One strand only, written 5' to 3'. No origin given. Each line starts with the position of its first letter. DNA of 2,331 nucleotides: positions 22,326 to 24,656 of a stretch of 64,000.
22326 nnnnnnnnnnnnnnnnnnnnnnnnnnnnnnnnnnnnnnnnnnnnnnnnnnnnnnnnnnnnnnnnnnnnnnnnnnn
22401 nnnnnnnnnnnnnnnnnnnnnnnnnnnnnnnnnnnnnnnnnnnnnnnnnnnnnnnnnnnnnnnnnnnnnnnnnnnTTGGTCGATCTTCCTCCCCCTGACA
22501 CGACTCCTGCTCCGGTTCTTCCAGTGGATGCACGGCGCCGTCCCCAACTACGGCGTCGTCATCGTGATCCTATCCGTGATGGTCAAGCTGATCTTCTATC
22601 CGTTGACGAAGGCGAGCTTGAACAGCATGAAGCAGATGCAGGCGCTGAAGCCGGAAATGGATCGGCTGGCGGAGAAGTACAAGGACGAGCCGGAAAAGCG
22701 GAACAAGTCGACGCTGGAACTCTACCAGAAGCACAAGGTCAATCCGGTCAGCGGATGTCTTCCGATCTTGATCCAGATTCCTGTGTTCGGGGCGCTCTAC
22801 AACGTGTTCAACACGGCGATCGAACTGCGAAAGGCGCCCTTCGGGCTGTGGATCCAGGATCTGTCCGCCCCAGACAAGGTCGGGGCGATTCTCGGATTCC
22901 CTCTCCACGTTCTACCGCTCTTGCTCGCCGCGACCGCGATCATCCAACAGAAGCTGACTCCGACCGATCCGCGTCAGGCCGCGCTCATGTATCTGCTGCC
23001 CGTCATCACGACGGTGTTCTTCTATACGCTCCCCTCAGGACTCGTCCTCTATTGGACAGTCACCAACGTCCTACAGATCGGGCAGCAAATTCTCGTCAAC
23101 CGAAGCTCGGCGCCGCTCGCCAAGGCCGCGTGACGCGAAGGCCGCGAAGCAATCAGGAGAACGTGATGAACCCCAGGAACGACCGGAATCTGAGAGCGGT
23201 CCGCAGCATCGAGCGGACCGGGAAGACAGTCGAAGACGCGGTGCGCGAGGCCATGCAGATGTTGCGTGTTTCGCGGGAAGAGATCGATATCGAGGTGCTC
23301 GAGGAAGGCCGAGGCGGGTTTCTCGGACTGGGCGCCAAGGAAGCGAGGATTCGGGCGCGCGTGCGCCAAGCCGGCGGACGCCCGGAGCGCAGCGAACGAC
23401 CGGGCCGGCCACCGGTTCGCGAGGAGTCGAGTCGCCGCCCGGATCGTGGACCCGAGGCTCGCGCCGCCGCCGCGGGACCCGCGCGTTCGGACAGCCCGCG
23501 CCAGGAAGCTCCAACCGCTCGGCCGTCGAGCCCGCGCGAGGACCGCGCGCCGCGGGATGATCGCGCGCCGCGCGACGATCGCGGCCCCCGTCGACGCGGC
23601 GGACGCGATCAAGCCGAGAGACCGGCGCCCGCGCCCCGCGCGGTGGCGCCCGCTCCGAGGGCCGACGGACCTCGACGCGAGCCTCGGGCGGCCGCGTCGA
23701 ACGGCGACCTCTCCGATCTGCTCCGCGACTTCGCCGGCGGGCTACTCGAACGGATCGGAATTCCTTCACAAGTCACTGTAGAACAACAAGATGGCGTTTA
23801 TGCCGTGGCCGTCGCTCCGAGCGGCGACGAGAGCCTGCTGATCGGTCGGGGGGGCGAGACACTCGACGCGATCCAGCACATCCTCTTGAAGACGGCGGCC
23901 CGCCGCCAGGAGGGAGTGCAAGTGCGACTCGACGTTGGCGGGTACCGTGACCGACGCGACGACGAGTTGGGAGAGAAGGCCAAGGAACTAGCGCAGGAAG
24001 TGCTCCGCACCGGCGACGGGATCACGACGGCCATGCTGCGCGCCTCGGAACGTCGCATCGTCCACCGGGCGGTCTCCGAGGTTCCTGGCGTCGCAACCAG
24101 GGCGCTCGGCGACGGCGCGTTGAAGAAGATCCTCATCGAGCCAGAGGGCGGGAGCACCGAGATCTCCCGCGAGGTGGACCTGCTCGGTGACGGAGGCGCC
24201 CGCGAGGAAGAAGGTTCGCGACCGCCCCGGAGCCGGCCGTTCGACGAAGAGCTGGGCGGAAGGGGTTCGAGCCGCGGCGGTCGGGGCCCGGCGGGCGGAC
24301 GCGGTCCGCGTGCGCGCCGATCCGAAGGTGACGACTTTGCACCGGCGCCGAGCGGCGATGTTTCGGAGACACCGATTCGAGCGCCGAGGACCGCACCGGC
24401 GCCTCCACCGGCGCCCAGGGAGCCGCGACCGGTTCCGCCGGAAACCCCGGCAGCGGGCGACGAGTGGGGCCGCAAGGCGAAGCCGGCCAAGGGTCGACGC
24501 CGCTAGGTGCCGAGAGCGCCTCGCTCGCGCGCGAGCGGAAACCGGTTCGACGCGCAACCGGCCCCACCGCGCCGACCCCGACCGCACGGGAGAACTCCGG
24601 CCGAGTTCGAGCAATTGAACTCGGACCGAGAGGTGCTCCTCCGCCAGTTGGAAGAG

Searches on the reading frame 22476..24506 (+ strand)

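Call 37: search_protein_families(library=ncbifam, proteins=[window:22476-24506:+], max_evalue=0.001)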
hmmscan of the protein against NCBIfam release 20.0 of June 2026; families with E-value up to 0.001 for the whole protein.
window:22476-24506:+ (676 aa): 1 family
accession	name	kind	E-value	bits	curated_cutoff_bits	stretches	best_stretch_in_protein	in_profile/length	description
NF041568.1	Jag_EloR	equivalog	2.7e-39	135.2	145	1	245-556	2-203/203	RNA-binding cell elongation regulator Jag/EloR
